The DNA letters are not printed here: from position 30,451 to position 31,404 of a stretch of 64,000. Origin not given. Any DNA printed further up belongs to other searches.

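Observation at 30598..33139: ABC/AAA ATPase, PIN nuclease and Rnl-type RNA ligase cluster: candidate RNA-targeting conflict module carrying its own repair enzyme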

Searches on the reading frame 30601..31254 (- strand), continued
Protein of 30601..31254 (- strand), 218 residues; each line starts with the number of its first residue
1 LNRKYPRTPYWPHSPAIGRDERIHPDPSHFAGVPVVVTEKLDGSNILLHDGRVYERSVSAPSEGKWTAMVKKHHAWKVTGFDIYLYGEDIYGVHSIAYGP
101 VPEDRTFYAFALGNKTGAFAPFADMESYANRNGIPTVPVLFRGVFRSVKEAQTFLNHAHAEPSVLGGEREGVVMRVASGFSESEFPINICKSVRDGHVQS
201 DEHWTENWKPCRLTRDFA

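Call 35: fold_search(model_id=the predicted structure, library=pdb)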
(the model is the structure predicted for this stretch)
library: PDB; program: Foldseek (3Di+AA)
matches with E <= 10: 113; with E <= 0.001: 9
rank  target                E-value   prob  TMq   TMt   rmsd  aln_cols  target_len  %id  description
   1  2vug_A                1.7e-04  1.00  0.43  0.27   7.7       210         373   19  The structure of an archaeal homodimeric RNA ligase (released 2008-06-03)
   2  8uce_B                3.2e-04  1.00  0.40  0.25   6.3       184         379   20  Thermophilic RNA Ligase from Palaeococcus pacificus + AMP (released 2024-02-21)
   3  8uci_B                3.3e-04  1.00  0.41  0.26   6.2       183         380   18  Thermophilic RNA Ligase from Palaeococcus pacificus K238G + AMP (released 2024-02-21)
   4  8ucg_A                3.8e-04  1.00  0.41  0.26   6.2       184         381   19  Thermophilic RNA Ligase from Palaeococcus pacificus K92A (released 2024-02-21)
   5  8ucf                  5.6e-04  1.00  0.41  0.25   6.2       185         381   20  Thermophilic RNA Ligase from Palaeococcus pacificus K238G (released 2024-02-21)
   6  8uce_A                6.0e-04  1.00  0.41  0.26   6.2       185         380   20  Thermophilic RNA Ligase from Palaeococcus pacificus + AMP (released 2024-02-21)
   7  6vt4                  7.1e-04  1.00  0.47  0.33   9.6       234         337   18  Naegleria gruberi RNA ligase R149A mutant apo (released 2020-04-08)
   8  8ucg_B                7.6e-04  1.00  0.44  0.28   5.7       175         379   20  Thermophilic RNA Ligase from Palaeococcus pacificus K92A (released 2024-02-21)
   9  3qwu_A                8.5e-04  1.00  0.43  0.28   7.3       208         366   17  Putative ATP-dependent DNA ligase from Aquifex aeolicus. (released 2011-03-16)
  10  8uch                  1.1e-03  1.00  0.41  0.25   6.3       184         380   20  Thermophilic RNA Ligase from Palaeococcus pacificus K92A + ATP (released 2024-02-21)
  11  5d1o_A                1.5e-03  1.00  0.47  0.30   6.2       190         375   16  Archaeal ATP-dependent RNA ligase - form 1 (released 2016-03-09)
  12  3qwu_B                1.7e-03  0.99  0.42  0.28   7.9       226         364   15  Putative ATP-dependent DNA ligase from Aquifex aeolicus. (released 2011-03-16)
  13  6vtd                  2.3e-03  1.00  0.45  0.32   7.2       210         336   18  Naegleria gruberi RNA ligase R149A mutant with ATP and Mn (released 2020-04-08)
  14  5d1o_B                2.6e-03  1.00  0.47  0.30   5.8       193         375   17  Archaeal ATP-dependent RNA ligase - form 1 (released 2016-03-09)
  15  6vt1_A                2.6e-03  1.00  0.43  0.29   7.3       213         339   14  Naegleria gruberi RNA ligase D172A mutant apo (released 2020-04-08)
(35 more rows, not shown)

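Call 49: search_protein_families(library=pfam, proteins=[L100:5535-5963:+, L102:3149-3634:+, L102:2303-3088:+, L108:220-657:+, L108:1268-2347:+, L108:2344-4074:+, L110:965-1543:+, L105:6169-6873:+, L106:5322-5960:+, L100:6704-7069:+], max_evalue=0.01)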
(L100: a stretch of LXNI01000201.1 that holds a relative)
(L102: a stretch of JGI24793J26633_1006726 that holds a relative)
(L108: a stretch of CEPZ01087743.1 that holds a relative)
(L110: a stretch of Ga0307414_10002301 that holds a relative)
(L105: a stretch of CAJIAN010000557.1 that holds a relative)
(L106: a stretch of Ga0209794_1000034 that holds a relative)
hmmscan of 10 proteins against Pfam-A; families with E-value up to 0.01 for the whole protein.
L100:5535-5963:+ (142 aa): 2 families
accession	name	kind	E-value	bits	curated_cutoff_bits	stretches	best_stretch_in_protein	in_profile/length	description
PF01381.28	HTH_3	-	0.008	16.6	23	0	42-90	3-51/55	Helix-turn-helix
PF13560.12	HTH_31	-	0.0081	16.9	27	1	40-89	6-56/64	Helix-turn-helix domain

L102:3149-3634:+ (161 aa): 0 families

L102:2303-3088:+ (261 aa): 0 families

L108:220-657:+ (145 aa): 0 families

L108:1268-2347:+ (359 aa): 0 families

L108:2344-4074:+ (576 aa): 9 families
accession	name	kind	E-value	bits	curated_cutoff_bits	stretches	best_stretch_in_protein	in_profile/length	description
PF02463.25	SMC_N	-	1.2e-21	77.6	40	1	7-568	3-214/220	RecF/RecN/SMC N terminal domain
PF13476.12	AAA_23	-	2.9e-12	48.1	27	1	9-284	2-196/201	AAA domain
PF13555.12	AAA_29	-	1.8e-08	34.5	27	1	22-63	15-56/61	P-loop containing region of AAA domain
PF13304.12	AAA_21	-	3.2e-06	27.8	27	1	32-85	2-64/304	AAA domain, putative AbiEii toxin, Type IV TA system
PF00005.33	ABC_tran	-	3.8e-05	24.8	25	1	23-50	5-32/137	ABC transporter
PF20720.3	nSTAND3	-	0.0013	18.8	27.2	1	26-74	14-64/155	Novel STAND NTPase 3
PF13514.12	AAA_27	-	0.002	18.2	22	1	25-57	20-54/206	AAA domain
PF13175.12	AAA_15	-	0.0022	18.1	32.1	0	12-371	9-229/374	AAA ATPase domain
PF09818.15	ABC_ATPase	-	0.0078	15.7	23.2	0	31-55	81-105/283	P-loop domain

L110:965-1543:+ (192 aa): 0 families

L105:6169-6873:+ (234 aa): 0 families

L106:5322-5960:+ (212 aa): 2 families
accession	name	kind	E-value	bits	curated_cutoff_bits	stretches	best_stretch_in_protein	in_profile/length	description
PF12850.12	Metallophos_2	-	5.4e-07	30.2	27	1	40-166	6-118/154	Calcineurin-like phosphoesterase superfamily domain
PF00149.33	Metallophos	-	0.00019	22.4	21.5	1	37-134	3-90/191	Calcineurin-like phosphoesterase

L100:6704-7069:+ (121 aa): 0 families

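Call 53: find_homologous_proteins(query=L126:6001-6627:+, max_evalue=0.00001)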
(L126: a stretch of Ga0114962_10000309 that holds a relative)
Query L126:6001-6627:+ (209 aa): 1171 proteins with E <= 0.00001 among 1239 candidates; the best 120 are listed.
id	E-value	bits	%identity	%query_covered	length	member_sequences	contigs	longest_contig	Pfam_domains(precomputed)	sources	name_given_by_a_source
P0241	4.2e-139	479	100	100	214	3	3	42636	PF09414.16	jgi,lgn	-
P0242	3.8e-119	414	86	100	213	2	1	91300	PF09414.16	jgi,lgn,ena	jgi:hypothetical protein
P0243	1.0e-114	399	82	100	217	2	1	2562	PF09414.16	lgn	-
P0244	1.1e-112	393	81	100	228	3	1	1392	PF09414.16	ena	-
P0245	5.8e-109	381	80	100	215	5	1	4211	PF09414.16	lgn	-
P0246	6.9e-109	380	79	100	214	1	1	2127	PF09414.16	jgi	jgi:hypothetical protein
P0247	6.2e-108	377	79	100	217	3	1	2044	PF09414.16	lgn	-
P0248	9.1e-108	377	79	100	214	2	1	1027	PF09414.16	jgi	jgi:hypothetical protein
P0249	9.7e-107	373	78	100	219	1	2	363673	PF09414.16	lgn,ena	-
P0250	4.8e-104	365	78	98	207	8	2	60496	PF09414.16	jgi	jgi:hypothetical protein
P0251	3.5e-103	362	76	100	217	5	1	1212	PF09414.16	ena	-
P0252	3.2e-102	359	73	100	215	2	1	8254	PF09414.16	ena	-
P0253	1.9e-101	356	74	100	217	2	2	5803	PF09414.16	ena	-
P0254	5.7e-100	351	73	100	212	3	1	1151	PF09414.16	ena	-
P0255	1.2e-99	350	73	100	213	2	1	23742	PF09414.16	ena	-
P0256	1.1e-97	344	72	100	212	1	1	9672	PF09414.16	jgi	jgi:hypothetical protein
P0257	1.9e-97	343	74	98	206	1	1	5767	PF09414.16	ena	-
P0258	2.3e-95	336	69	100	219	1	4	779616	PF09414.16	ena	-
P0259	1.3e-94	334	69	100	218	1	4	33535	PF09414.16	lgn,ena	-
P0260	1.5e-93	330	68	100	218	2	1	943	PF09414.16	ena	-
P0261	2.3e-93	330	71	100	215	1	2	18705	PF09414.16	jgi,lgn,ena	jgi:hypothetical protein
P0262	3.9e-93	329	67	100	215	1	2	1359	PF09414.16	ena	-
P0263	1.4e-91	324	68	100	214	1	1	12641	PF09414.16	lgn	-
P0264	2.9e-90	319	68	100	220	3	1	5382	PF09414.16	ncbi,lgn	-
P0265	5.7e-89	315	68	100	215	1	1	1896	PF09414.16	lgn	-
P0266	1.1e-87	311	66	100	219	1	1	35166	PF09414.16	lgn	-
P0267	1.6e-87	311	64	100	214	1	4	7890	PF09414.16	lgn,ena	-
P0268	4.1e-87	309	64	100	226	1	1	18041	PF09414.16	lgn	-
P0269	9.8e-87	308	63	100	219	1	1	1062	PF09414.16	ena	-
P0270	1.6e-86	307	65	100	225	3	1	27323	PF09414.16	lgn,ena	-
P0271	2.6e-86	307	66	100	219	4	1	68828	PF09414.16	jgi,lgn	jgi:hypothetical protein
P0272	1.5e-82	294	63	100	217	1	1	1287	PF09414.16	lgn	-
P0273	4.1e-82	293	62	100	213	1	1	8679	PF09414.16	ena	-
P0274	2.1e-81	291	61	100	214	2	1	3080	PF09414.16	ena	-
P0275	3.9e-81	290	61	100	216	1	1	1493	PF09414.16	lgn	-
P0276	6.8e-81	289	62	100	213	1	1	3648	PF09414.16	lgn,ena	-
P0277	2.0e-80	287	60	100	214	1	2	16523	PF09414.16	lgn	-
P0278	3.4e-80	287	61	100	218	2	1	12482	PF09414.16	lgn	-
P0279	5.7e-80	286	61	100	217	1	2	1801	PF09414.16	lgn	-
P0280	1.4e-79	285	60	100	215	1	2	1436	PF09414.16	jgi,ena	jgi:hypothetical protein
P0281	1.4e-79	285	59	100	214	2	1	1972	PF09414.16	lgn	-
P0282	2.1e-79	284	60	100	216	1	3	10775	PF09414.16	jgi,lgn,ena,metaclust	metaclust:\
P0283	2.5e-79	284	60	100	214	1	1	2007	PF09414.16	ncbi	-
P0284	4.9e-79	283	59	100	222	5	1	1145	PF09414.16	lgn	-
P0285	7.8e-79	282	59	100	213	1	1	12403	PF09414.16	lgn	-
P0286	8.0e-79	282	58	100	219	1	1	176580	PF09414.16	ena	-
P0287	8.9e-79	282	58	100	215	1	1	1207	PF09414.16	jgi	jgi:hypothetical protein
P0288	1.1e-78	282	60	100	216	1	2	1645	PF09414.16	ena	-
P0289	1.3e-78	281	60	100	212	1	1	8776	PF09414.16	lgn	-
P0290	1.5e-78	281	57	100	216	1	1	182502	PF09414.16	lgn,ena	-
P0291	2.2e-78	281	59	100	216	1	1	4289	PF09414.16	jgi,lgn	-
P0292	3.5e-78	280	60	100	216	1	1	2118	PF09414.16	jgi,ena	-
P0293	3.7e-78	280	59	100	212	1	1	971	PF09414.16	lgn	-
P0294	4.9e-78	280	58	100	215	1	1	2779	PF09414.16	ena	-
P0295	5.9e-78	279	61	100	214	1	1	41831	PF09414.16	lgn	-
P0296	7.5e-78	279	59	100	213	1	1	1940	PF09414.16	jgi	-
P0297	8.1e-78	279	56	100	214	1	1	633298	PF09414.16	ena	-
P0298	9.2e-78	279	60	100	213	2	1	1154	PF09414.16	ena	-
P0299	1.0e-77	279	61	100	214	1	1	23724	PF09414.16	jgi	-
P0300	1.0e-77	278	59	100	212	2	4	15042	PF09414.16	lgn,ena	-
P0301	1.2e-77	278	60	99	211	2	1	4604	PF09414.16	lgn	-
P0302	1.3e-77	278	58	100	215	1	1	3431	PF09414.16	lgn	-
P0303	1.9e-77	278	60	100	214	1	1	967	PF09414.16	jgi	jgi:hypothetical protein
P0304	1.9e-77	278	60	100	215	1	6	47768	PF09414.16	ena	-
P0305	2.1e-77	277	59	100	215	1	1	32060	PF09414.16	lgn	-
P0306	2.7e-77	277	59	100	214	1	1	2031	PF09414.16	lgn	-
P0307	3.3e-77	277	59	100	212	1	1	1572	PF09414.16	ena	-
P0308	3.8e-77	277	56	100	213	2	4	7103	PF09414.16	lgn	-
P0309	4.4e-77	276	60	100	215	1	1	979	PF09414.16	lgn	-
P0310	4.5e-77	276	60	100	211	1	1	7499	PF09414.16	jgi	jgi:hypothetical protein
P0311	4.6e-77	276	60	100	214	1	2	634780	PF09414.16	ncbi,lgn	-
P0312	4.7e-77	276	60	100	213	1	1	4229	PF09414.16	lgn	-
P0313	5.1e-77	276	59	100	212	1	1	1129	PF09414.16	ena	-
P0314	6.4e-77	276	59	100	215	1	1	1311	PF09414.16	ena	-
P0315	6.6e-77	276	60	100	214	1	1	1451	PF09414.16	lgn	-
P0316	6.7e-77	276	59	100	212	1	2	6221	PF09414.16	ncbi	-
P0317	7.5e-77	276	60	100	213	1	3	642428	PF09414.16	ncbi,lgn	-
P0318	7.8e-77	276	59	100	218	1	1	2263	PF09414.16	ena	-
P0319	8.1e-77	276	58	100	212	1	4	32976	PF09414.16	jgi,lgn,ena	-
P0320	8.1e-77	276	60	100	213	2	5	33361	PF09414.16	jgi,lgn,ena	-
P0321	8.3e-77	276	58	100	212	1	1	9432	PF09414.16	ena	-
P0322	9.8e-77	275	58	100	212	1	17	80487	PF09414.16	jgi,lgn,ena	-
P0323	1.0e-76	275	60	99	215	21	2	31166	PF09414.16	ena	-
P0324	1.2e-76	275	57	100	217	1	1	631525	PF09414.16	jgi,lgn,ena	jgi:hypothetical protein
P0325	1.3e-76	275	59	100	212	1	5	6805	PF09414.16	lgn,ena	-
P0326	1.4e-76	275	59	100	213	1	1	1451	PF09414.16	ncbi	-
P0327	1.4e-76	275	58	100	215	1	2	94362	PF09414.16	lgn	-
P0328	1.5e-76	275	58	100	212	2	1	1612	PF09414.16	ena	-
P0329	1.9e-76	274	58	100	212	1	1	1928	PF09414.16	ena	-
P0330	1.9e-76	274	58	100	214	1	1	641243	PF09414.16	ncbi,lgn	-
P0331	2.1e-76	274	60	100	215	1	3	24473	PF09414.16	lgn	-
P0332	2.2e-76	274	58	100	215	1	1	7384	PF09414.16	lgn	-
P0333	2.3e-76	274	59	100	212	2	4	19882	PF09414.16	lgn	-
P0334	2.6e-76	274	58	100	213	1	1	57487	PF09414.16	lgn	-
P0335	2.9e-76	274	60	100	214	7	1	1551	PF09414.16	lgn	-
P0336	2.9e-76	274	58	100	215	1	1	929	PF09414.16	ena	-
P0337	3.2e-76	274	59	100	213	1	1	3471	PF09414.16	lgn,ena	-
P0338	3.4e-76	274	59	100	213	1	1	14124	PF09414.16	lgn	-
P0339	3.7e-76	273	59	100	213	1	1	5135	PF09414.16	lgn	-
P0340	4.0e-76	273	59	100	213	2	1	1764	PF09414.16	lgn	-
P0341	4.2e-76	273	59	100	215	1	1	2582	PF09414.16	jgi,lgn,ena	jgi:ATP-dependent RNA circularization protein (DNA/RNA ligase family)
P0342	4.2e-76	273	60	100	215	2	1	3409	PF09414.16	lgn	-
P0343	4.7e-76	273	58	100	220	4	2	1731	PF09414.16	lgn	-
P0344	4.8e-76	273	60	100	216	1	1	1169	PF09414.16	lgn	-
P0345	5.7e-76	273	58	100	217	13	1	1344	PF09414.16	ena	-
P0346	5.7e-76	273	58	100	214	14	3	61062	PF09414.16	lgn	-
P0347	7.0e-76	272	59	100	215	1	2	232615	PF09414.16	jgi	jgi:RNA ligase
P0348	7.5e-76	272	58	100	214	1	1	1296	PF09414.16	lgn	-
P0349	7.5e-76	272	58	100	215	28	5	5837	PF09414.16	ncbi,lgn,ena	-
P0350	8.2e-76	272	61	98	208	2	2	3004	PF09414.16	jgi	jgi:hypothetical protein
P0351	9.5e-76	272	58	100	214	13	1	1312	PF09414.16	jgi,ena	-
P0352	1.0e-75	272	57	100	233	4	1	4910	PF09414.16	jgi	jgi:hypothetical protein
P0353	1.1e-75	272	56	100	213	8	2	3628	PF09414.16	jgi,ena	jgi:hypothetical protein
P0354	1.2e-75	272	58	100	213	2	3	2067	PF09414.16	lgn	-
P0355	1.5e-75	271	57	100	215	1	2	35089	PF09414.16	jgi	-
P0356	1.6e-75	271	56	100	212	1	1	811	PF09414.16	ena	-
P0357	1.7e-75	271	59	100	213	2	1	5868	PF09414.16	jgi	-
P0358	1.8e-75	271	59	100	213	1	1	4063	PF09414.16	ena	-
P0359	1.8e-75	271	58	100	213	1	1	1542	PF09414.16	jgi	-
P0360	1.9e-75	271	57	100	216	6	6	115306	PF09414.16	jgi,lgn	jgi:hypothetical protein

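Call 59: search_protein_families(library=phrogs, proteins=[window:30601-31254:-], max_evalue=0.001)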
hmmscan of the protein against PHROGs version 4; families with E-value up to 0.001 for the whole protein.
window:30601-31254:- (218 aa): 4 families
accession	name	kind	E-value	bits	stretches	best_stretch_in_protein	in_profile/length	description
phrog_34045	-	unknown function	9.2e-30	104.9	1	3-214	7-210/219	-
phrog_24030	-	DNA, RNA and nucleotide metabolism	6.2e-28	99.1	1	2-206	133-332/342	RNA ligase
phrog_548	-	DNA, RNA and nucleotide metabolism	8e-10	39.4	1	25-178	23-214/341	RNA ligase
phrog_968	-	DNA, RNA and nucleotide metabolism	2.7e-05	24.3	0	100-178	294-374/398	RNA ligase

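Call 60: predict_structure(alignment_id=A3)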
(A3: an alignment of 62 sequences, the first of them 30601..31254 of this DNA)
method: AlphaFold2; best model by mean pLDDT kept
length: 218 residues; sequences in the alignment: 62
mean_pLDDT: 92.6   pTM: 0.90
mean pLDDT of the five models: 92.6, 91.9, 91.8, 90.5, 90.5
residues with pLDDT >= 90: 178; 70-90: 29; 50-70: 9; < 50: 2
segments of 3 or more residues with pLDDT < 50: none
pLDDT, mean of each block of 10 residues (from residue 1): 89 89 95 98 95 88 90 95 96 91 96 96 98 98 98 98 96 98 97 81 72 78
secondary structure, 60 per line:
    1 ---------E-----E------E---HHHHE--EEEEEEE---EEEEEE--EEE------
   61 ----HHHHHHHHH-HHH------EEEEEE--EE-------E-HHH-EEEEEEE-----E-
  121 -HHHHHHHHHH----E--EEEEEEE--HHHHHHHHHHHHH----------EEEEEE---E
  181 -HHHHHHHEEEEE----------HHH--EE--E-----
elements in order: H27-30 E34-40 E44-49 E52-54 H65-73 E84-89 E107-113 H122-131 E139-145 H148-160 E171-176 H182-188 E189-193

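Call 75: search_dna_similar(query=window:30601-31254:-, collection=plasmids, mode=protein, max_rows=15, max_evalue=1e-8)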
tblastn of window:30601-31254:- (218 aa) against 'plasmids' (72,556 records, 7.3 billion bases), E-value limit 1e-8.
Records with a match: 52; places in all: 52; records where one place covers at least 80% of the query: 52.
Best place of each record, by identity: <60% 52.
By first word of the organism name: Deinococcus 18; Pseudomonas 4; Bacillus 4; Streptomyces 4; Vibrio 4; Rhodovulum 3; Embleya 2; Bosea 2; Proteus 2; Rhodobacter 1; and 8 more.
By predicted mobility (MOB-suite, as given by PLSDB): non-mobilizable 32; mobilizable 20.
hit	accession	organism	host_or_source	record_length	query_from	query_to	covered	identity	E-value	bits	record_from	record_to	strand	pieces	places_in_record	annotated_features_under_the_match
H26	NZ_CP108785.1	Embleya sp. NBC_00888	-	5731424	1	204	94%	36.4%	7e-23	103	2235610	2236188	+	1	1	none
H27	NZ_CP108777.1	Embleya sp. NBC_00896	-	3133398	1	204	94%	34.8%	3e-21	98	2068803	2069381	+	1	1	none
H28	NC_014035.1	Rhodobacter capsulatus SB 1003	-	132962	1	206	94%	34.0%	2e-18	90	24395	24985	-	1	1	RNA ligase family protein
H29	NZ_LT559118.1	Nonomuraea gerenzanensis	-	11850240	1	204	94%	33.7%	1e-17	88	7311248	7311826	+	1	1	none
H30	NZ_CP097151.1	Deinococcus sp. QL22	-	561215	3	204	93%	34.0%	7e-24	105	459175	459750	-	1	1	RNA ligase family protein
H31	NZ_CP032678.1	Pseudomonas sp. Leaf58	Arabidopsis,whole organism,phyllosphere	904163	3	204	93%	33.7%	3e-20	95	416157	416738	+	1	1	RNA ligase family protein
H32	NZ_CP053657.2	Bacillus cereus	culture,soil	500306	1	215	99%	31.4%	3e-22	100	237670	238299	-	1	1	RNA ligase family protein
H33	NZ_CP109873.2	Bacillus cereus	pepper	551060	1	215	99%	31.4%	3e-22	100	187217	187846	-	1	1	RNA ligase family protein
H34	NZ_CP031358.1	Erythrobacter aureus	marine sediment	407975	4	214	97%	31.8%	1e-13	76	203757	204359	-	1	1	RNA ligase family protein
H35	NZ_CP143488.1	Pseudomonas silesiensis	single cell,landfill for plastics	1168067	4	204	92%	32.8%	9e-21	97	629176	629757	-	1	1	record has no annotation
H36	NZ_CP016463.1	Bosea sp. RAC05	Microbial isolate,Algal phycosphere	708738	4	204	92%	32.7%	4e-19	92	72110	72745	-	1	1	RNA ligase family protein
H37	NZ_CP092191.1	Deinococcus sp. KNUC1210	Setaria viridis,cell ...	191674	1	204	94%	32.2%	2e-20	96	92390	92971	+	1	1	RNA ligase family protein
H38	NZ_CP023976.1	Streptomyces alboflavus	cell culture,peony rhizosphere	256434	4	204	92%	32.7%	1e-14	79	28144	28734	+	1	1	RNA ligase family protein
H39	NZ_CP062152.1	Vibrio parahaemolyticus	oyster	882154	4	205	93%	32.5%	2e-19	93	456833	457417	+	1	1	RNA ligase family protein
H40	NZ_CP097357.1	Vibrio parahaemolyticus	oyster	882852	4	205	93%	32.5%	2e-19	93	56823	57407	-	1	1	RNA ligase family protein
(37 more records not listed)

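Call 76: get_annotated_region(hit=H30, flank=4000)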
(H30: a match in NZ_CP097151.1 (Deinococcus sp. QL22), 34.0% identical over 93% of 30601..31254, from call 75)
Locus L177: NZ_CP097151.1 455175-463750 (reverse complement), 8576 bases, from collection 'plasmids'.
description: Deinococcus sp. QL22 plasmid unnamed4, complete sequence
organism: Deinococcus sp. QL22 (NCBI taxid 2939437)
taxonomy: Bacteria; Deinococcota; Deinococci; Deinococcales; Deinococcaceae; Deinococcus; Deinococcus sp. QL22
host: -; source: -; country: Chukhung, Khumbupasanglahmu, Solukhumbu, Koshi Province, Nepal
typing (MOB-suite, as given by PLSDB): non-mobilizable
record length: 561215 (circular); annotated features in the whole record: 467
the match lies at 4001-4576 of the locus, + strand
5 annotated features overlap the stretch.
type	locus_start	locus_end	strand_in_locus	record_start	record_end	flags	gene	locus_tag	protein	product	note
CDS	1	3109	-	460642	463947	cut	-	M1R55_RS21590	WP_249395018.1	hypothetical protein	-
CDS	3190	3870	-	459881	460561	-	-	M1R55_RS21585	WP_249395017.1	hypothetical protein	-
CDS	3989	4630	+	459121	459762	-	-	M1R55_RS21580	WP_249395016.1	RNA ligase family protein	-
CDS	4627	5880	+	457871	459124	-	-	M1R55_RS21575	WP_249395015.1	AAA family ATPase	-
CDS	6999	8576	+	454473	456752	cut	-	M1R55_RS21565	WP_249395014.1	uracil-DNA glycosylase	GO:0006284 - base-excision repair [Evidence IEA]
